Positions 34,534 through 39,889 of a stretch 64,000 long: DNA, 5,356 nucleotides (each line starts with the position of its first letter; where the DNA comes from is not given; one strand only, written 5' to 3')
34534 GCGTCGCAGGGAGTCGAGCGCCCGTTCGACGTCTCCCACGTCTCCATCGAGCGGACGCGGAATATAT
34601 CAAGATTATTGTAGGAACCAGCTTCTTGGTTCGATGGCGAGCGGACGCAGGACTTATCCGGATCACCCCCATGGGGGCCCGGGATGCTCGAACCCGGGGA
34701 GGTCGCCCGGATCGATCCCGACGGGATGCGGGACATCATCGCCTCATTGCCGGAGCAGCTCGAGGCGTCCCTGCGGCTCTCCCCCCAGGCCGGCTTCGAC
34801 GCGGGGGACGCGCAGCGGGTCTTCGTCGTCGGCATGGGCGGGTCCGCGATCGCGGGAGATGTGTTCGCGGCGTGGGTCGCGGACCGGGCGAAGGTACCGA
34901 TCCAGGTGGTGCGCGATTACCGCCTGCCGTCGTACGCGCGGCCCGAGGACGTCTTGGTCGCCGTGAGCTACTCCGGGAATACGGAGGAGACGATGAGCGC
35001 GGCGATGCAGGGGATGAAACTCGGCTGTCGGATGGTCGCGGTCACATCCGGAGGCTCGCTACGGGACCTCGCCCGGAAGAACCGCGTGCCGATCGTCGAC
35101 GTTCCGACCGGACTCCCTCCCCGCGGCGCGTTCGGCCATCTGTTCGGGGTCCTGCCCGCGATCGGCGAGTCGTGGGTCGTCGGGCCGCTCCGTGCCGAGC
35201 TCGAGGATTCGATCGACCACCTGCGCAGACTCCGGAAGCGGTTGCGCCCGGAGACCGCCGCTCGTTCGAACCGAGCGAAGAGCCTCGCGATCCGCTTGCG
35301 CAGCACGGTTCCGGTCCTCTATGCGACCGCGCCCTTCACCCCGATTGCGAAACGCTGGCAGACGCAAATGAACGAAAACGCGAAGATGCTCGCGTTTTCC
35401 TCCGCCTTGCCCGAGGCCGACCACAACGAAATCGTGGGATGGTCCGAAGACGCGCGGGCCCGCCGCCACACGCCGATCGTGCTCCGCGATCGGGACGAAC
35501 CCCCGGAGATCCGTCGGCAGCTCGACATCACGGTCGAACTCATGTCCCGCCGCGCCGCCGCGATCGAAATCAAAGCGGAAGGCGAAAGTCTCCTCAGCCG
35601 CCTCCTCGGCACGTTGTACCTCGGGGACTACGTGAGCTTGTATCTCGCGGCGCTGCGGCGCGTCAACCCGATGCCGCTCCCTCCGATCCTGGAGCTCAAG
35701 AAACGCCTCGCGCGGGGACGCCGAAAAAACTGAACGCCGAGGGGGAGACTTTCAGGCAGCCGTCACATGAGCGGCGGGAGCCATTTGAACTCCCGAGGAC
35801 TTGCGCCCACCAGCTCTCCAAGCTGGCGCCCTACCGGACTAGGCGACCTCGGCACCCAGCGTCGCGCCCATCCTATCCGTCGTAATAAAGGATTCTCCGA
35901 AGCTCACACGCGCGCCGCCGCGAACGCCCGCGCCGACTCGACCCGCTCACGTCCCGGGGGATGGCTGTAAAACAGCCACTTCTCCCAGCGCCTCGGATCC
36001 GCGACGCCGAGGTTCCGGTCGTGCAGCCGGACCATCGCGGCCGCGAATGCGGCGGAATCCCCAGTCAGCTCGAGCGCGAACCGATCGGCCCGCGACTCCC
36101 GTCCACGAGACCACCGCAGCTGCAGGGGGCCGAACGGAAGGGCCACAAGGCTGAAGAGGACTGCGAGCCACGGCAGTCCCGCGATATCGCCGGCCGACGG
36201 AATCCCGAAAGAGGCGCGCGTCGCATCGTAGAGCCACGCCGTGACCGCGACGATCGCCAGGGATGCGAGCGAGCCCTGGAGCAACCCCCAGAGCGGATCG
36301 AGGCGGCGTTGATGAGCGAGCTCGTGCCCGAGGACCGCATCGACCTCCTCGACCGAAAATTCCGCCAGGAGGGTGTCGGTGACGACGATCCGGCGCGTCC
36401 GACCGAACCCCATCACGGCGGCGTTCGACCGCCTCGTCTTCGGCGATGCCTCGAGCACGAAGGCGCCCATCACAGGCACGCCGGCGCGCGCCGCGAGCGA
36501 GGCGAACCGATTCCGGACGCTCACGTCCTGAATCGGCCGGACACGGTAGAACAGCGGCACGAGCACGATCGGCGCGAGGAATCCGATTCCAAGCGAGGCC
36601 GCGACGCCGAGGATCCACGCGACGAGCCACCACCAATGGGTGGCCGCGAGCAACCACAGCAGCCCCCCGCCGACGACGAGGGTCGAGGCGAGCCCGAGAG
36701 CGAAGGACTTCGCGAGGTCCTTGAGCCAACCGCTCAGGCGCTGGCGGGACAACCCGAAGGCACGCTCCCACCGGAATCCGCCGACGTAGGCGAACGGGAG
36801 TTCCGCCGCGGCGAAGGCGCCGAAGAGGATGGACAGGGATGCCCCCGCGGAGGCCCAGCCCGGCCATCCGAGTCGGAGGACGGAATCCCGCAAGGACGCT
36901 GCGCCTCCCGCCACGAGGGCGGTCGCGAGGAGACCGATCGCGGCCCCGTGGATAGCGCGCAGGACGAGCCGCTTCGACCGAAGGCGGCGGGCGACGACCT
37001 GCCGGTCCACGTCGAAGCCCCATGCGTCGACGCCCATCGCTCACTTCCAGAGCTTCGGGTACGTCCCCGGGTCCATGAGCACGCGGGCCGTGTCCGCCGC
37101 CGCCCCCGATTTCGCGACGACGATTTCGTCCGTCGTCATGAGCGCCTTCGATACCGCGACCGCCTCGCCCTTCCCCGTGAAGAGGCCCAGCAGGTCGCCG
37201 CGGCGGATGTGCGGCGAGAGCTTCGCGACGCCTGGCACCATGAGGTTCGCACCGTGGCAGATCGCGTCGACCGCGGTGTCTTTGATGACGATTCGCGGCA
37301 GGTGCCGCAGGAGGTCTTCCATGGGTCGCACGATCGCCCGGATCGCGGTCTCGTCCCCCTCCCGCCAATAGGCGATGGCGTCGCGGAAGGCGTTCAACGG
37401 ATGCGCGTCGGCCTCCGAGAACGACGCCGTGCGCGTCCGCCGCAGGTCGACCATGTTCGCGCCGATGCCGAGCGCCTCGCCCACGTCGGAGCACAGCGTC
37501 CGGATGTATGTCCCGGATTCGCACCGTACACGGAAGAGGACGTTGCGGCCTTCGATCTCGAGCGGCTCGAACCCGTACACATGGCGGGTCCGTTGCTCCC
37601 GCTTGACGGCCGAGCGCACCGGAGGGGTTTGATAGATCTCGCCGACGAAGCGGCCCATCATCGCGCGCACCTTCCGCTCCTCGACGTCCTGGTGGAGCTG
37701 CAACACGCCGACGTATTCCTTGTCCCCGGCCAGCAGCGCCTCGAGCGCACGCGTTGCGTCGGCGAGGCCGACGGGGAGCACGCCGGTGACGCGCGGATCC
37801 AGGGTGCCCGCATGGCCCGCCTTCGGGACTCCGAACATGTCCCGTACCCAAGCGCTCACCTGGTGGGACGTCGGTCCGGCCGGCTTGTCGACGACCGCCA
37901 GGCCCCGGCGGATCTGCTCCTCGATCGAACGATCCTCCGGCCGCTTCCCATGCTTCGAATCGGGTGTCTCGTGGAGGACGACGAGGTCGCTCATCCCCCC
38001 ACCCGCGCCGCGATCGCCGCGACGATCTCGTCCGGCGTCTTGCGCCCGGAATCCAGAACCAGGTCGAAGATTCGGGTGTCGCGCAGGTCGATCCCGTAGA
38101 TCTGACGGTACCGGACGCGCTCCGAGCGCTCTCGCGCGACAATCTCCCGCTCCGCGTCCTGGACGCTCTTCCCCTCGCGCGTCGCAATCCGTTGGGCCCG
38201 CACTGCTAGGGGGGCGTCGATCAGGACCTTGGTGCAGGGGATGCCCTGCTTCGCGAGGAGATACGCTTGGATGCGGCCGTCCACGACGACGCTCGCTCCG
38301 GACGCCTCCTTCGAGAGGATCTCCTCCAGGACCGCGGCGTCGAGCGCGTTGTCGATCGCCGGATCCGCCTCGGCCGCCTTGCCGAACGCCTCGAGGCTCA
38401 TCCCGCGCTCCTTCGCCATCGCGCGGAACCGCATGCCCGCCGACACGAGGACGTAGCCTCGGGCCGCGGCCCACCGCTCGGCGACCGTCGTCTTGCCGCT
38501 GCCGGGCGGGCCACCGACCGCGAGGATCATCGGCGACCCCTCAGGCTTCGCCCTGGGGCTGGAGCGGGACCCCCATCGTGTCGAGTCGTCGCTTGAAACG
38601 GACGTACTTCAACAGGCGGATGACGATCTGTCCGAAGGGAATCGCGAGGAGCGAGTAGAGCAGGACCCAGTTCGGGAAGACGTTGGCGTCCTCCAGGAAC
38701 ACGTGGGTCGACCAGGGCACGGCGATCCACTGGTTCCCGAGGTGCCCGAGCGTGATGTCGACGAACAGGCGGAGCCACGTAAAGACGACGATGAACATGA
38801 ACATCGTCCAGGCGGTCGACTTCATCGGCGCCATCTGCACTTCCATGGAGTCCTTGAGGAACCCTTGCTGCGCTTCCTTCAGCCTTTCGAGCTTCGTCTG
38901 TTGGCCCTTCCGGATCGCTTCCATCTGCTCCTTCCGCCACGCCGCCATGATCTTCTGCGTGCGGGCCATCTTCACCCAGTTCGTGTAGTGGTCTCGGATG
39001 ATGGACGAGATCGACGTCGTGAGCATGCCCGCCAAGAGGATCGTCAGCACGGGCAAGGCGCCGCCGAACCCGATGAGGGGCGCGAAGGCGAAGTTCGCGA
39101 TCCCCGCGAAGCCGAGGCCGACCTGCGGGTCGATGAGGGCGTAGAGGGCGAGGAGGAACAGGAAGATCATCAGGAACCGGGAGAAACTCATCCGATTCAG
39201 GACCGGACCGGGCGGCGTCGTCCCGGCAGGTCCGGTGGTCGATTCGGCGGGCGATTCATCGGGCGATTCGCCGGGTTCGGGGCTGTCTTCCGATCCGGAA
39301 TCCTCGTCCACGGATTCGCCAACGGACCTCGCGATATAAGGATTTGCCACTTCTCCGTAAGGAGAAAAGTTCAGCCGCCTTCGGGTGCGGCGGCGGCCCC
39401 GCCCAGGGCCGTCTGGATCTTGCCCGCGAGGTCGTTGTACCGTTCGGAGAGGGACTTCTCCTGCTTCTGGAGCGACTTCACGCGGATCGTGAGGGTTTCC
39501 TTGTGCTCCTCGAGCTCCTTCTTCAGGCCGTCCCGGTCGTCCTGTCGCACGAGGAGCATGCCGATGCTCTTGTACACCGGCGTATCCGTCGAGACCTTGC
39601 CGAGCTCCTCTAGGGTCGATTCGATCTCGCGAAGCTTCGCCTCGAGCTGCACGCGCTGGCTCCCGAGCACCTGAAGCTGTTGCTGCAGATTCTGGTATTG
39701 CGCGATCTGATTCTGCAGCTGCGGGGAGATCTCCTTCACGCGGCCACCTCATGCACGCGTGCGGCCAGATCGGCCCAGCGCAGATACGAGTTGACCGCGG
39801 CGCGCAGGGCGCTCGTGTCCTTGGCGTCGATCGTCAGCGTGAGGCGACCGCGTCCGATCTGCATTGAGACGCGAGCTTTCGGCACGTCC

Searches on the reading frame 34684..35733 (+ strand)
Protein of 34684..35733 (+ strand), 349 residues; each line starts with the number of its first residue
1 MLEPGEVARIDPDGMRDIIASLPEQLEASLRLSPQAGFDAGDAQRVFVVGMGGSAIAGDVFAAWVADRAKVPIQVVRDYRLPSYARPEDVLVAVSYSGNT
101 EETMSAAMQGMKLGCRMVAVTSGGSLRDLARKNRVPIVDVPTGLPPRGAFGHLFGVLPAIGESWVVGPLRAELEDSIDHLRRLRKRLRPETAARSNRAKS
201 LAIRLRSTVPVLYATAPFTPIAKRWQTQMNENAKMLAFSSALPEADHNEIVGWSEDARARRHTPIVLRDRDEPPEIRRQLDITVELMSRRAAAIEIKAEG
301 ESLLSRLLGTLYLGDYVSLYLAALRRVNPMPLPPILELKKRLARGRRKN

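Call 49: search_protein_families(library=pfam, proteins=[window:34684-35733:+], max_evalue=0.00001)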
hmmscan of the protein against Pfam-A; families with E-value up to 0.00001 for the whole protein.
window:34684-35733:+ (349 aa): 3 families
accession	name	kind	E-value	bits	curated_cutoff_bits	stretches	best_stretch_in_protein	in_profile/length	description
PF10432.14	bact-PGI_C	-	5e-48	163.3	24.5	1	195-342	2-151/151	Bacterial phospho-glucose isomerase C-terminal SIS domain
PF01380.27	SIS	-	2e-08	34.5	25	1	42-122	4-88/131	SIS domain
PF13580.11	SIS_2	-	2.7e-06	27.9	27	0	84-122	100-138/138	SIS domain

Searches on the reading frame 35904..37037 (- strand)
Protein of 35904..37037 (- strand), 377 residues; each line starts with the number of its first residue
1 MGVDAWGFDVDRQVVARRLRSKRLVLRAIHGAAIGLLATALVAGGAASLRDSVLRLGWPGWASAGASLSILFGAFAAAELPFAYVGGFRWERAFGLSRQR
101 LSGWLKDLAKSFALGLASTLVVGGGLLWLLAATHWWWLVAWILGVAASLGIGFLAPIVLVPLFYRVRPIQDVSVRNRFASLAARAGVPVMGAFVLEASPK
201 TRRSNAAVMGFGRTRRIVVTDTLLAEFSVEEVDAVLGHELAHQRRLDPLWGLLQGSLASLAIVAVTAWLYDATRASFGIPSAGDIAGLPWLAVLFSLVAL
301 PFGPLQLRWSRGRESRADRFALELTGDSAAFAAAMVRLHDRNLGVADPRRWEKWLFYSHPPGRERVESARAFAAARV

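Call 8: find_related_loci(query=window:35904-37037:-, collection=genome_contigs, flank=4000)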
Query window:35904-37037:- (377 aa) in genome_contigs; peptide patterns used: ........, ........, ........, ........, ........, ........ (x = any residue, [..] = any of these).
119 stretches matched a pattern; 5 encode a relative of the query (tblastn E <= 1e-3); 5 distinct loci.
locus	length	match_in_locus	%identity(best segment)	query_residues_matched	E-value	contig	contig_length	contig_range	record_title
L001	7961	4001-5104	92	1-368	0e+0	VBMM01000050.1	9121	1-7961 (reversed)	MAG: Methanobacteriota archaeon isolate EA_23 14_0929_02_40cm_scaffold_6938, whole genome shotgun sequence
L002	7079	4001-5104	92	1-368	0e+0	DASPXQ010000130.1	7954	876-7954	MAG TPA_asm: Thermoplasmata archaeon isolate SMAG_U11571 k141_847640, whole genome shotgun sequence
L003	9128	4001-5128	70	1-376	4e-161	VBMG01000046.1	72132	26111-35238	MAG: Methanobacteriota archaeon isolate EA_17 14_0929_05_40cm_scaffold_569, whole genome shotgun sequence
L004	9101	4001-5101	71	1-367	4e-160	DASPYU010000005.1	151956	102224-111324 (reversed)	MAG TPA_asm: Thermoplasmata archaeon isolate SMAG_U11601 k141_2085193, whole genome shotgun sequence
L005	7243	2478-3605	53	1-375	4e-107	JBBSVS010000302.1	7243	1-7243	MAG: Thermoplasmatota archaeon isolate H43-bin133_1 H43_bin133_1_000000000302, whole genome shotgun sequence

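Call 23: find_homologous_proteins(query=window:35904-37037:-, max_evalue=1e-30)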
Query window:35904-37037:- (377 aa): 752 proteins with E <= 1e-30 among 8000 candidates; the best 120 are listed.
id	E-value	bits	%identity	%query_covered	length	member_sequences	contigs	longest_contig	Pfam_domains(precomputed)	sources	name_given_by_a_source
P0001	1.6e-235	800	99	100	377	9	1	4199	PF01435.25,PF05569.18,PF16491.11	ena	-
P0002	2.4e-216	736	91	98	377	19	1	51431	PF01435.25,PF05569.18,PF16491.11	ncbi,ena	-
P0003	2.4e-213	727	90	97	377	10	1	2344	PF01435.25,PF16491.11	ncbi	-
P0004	8.0e-213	725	89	99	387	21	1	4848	PF01435.25,PF05569.18,PF16491.11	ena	-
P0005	1.6e-210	717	88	98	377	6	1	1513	PF01435.25,PF16491.11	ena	-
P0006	8.4e-200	682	85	100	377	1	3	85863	PF01435.25,PF16491.11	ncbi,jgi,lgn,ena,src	ncbi:MAG TPA: M48 family metallopeptidase [Thermoplasmata archaeon]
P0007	3.0e-199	680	86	98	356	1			PF01435.25,PF05569.18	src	-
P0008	6.5e-169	580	73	99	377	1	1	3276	PF01435.25,PF16491.11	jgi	jgi:STE24 endopeptidase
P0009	9.5e-169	580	73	99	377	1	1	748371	PF01435.25,PF16491.11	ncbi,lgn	-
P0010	2.0e-164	566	71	97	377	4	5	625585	PF01435.25,PF16491.11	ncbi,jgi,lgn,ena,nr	ncbi:MAG TPA: M48 family metallopeptidase [Thermoplasmata archaeon]|nr:M48 family metallopeptidase [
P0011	1.5e-163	563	70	100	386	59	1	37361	PF01435.25,PF16491.11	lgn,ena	-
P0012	4.0e-161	555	71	99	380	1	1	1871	PF01435.25,PF16491.11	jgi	jgi:STE24 endopeptidase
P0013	3.5e-158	545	67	97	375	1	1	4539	PF01435.25,PF16491.11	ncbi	-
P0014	5.9e-154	531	68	99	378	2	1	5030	PF01435.25,PF05569.18,PF16491.11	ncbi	-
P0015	3.2e-152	525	67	93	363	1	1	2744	PF01435.25,PF16491.11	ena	-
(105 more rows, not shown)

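Call 25: find_related_loci(query=A1, collection=metagenome_contigs, flank=1500)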
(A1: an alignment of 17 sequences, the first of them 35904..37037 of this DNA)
Query A1 (377 aa) in metagenome_contigs; peptide patterns used: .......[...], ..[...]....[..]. (x = any residue, [..] = any of these).
599 stretches matched a pattern (row limit reached: there are more); 509 encode a relative of the query (tblastn E <= 1e-3); the best 80 are kept; 80 distinct loci.
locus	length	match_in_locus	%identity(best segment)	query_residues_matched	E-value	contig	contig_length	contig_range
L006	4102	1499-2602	92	1-368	0e+0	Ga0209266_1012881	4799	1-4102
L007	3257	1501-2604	92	1-368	0e+0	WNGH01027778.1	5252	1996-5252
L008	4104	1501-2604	91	1-368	0e+0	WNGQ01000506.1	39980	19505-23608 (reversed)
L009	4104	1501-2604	91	1-368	0e+0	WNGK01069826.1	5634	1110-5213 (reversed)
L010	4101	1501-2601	90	1-367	0e+0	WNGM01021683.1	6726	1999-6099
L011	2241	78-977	90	69-368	0e+0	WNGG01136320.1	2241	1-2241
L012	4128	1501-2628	70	1-376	1e-161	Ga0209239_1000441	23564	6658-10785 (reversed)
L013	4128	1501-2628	70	1-376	2e-161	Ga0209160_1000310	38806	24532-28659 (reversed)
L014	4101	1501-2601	70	1-367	2e-153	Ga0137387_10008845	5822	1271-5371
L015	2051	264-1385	64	1-374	3e-160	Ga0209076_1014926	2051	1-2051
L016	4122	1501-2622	63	1-374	3e-145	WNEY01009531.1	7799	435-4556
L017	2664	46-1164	63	1-372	7e-148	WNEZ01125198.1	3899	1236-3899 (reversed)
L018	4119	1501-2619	62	1-372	2e-143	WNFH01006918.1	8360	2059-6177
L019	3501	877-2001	62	1-375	7e-144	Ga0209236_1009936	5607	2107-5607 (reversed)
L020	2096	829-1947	62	1-372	6e-151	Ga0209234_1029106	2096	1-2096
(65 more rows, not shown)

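Call 49: search_protein_families(library=pfam, proteins=[window:35904-37037:-], max_evalue=0.00001)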
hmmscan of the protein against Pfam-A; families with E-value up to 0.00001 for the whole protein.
window:35904-37037:- (377 aa): 2 families
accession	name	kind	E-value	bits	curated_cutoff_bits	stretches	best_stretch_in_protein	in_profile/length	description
PF01435.24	Peptidase_M48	-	2.3e-28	99.8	20.3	1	170-371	3-184/186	Peptidase family M48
PF16491.10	Peptidase_M48_N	-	1.9e-15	57.6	27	1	64-164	77-178/179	CAAX prenyl protease N-terminal, five membrane helices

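Call 51: search_protein_families(library=pfam, proteins=[L001:5672-7012:-], max_evalue=0.00001)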
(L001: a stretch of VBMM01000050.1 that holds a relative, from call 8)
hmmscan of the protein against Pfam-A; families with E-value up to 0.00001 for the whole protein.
L001:5672-7012:- (446 aa): 3 families
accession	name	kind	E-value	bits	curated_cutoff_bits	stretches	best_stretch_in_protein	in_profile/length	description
PF01385.25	OrfB_IS605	-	1.9e-22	80.1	30.5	1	217-321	11-118/120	Probable transposase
PF07282.18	Cas12f1-like_TNB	-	2e-21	76.3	26.3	1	334-401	1-60/60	Cas12f1-like, TNB domain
PF12323.14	HTH_OrfB_IS605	-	5.9e-06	26.1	21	0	43-80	3-40/47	Helix-turn-helix domain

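Call 56: find_encoding_contigs(protein=window:35904-37037:-, flank=600, max_places=4)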
Protein window:35904-37037:- (377 aa): 6 contigs read that carry it; 4 places shown.
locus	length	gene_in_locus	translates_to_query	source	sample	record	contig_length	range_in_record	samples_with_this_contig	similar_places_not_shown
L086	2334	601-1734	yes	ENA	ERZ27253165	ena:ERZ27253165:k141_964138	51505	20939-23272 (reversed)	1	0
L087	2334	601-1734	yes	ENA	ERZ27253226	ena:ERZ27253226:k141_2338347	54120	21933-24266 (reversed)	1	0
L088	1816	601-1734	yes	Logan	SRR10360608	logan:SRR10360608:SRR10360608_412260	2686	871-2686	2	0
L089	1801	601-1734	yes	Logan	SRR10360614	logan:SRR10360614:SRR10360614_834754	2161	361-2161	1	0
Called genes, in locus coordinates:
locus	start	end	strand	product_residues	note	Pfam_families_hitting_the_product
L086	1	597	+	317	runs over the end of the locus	PF08068:DKCLD, PF01509:TruB_N, PF16198:TruB_C_2, PF01472:PUA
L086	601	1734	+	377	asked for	PF16491:Peptidase_M48_N, PF01435:Peptidase_M48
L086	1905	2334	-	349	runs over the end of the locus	PF13580:SIS_2 (faint), PF01380:SIS, PF10432:bact-PGI_C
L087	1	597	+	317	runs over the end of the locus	PF08068:DKCLD, PF01509:TruB_N, PF16198:TruB_C_2, PF01472:PUA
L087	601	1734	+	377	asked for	PF16491:Peptidase_M48_N, PF01435:Peptidase_M48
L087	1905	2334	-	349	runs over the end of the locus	PF13580:SIS_2 (faint), PF01380:SIS, PF10432:bact-PGI_C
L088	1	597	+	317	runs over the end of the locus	PF08068:DKCLD, PF01509:TruB_N, PF16198:TruB_C_2, PF01472:PUA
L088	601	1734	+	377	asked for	PF16491:Peptidase_M48_N, PF01435:Peptidase_M48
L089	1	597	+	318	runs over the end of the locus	?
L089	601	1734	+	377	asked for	PF16491:Peptidase_M48_N, PF01435:Peptidase_M48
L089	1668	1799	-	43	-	?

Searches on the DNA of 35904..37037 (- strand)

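Call 36: search_rna_families(sources=[L070, L003, L012, L005], threshold=evalue, max_evalue=0.1)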
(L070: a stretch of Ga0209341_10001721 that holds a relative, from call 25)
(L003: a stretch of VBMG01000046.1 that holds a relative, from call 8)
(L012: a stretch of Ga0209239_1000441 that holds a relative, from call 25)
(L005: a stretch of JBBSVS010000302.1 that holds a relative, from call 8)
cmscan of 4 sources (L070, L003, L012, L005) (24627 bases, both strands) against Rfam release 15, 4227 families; matches with E-value up to 0.1: 2.
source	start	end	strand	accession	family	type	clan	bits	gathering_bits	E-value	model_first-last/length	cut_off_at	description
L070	2704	2787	+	RF00005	tRNA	Gene; tRNA;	CL00001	54.3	29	2.5e-09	1-71/71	no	tRNA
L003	5260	5322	+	RF00005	tRNA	Gene; tRNA;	CL00001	31.8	29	0.0039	1-71/71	no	tRNA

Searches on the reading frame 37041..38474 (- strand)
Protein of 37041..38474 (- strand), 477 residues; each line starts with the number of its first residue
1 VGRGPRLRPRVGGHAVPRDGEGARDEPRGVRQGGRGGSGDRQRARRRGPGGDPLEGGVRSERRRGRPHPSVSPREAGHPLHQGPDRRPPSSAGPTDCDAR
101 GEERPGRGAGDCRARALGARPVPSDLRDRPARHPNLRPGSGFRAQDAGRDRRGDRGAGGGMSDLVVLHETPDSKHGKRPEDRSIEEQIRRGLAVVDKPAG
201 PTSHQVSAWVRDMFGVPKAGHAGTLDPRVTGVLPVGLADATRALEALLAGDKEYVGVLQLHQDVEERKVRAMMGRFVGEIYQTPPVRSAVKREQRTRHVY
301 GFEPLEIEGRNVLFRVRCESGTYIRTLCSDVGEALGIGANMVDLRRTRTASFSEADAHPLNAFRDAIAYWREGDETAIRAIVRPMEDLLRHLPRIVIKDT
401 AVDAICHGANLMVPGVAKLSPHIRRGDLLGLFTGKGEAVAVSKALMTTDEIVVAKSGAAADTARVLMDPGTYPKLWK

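Call 49: search_protein_families(library=pfam, proteins=[window:37041-38474:-], max_evalue=0.00001)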
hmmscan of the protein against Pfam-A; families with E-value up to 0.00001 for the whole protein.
window:37041-38474:- (477 aa): 4 families
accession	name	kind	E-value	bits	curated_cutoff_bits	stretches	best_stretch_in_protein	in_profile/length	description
PF01509.24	TruB_N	-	3.9e-26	92.7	27.3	1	211-324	1-149/149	TruB family pseudouridylate synthase (N terminal domain)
PF16198.10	TruB_C_2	-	4.9e-21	75.1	29.3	1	325-389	1-65/66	tRNA pseudouridylate synthase B C-terminal domain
PF01472.26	PUA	-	4e-19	68.8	24.8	1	393-466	1-74/74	PUA domain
PF08068.17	DKCLD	-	2e-11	44.2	27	1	168-206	20-57/58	DKCLD (NUC011) domain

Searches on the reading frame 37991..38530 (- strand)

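Call 49: search_protein_families(library=pfam, proteins=[window:37991-38530:-], max_evalue=0.00001)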
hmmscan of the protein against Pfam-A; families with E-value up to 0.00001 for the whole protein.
window:37991-38530:- (179 aa): 5 families
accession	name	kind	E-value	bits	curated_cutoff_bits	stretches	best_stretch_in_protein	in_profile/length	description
PF13189.12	Cytidylate_kin2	-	9.2e-23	81.7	28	1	4-162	3-175/176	Cytidylate kinase-like family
PF13207.12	AAA_17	-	3.4e-15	56.9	27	1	7-128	2-133/136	AAA domain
PF13671.12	AAA_33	-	3.5e-13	50.5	27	1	4-135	3-137/143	AAA domain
PF13238.12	AAA_18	-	1.2e-12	48.9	29.4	1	4-127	2-120/128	AAA domain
PF02224.24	Cytidylate_kin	-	2.3e-06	27.9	26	0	4-39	2-37/211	Cytidylate kinase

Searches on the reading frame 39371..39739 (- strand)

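Call 49: search_protein_families(library=pfam, proteins=[window:39371-39739:-], max_evalue=0.00001)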
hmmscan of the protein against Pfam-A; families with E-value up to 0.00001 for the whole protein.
window:39371-39739:- (122 aa): 1 family
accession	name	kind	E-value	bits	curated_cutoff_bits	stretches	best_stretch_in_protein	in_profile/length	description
PF01920.25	Prefoldin_2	-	6.9e-26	90.7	27.6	1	9-114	1-105/106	Prefoldin subunit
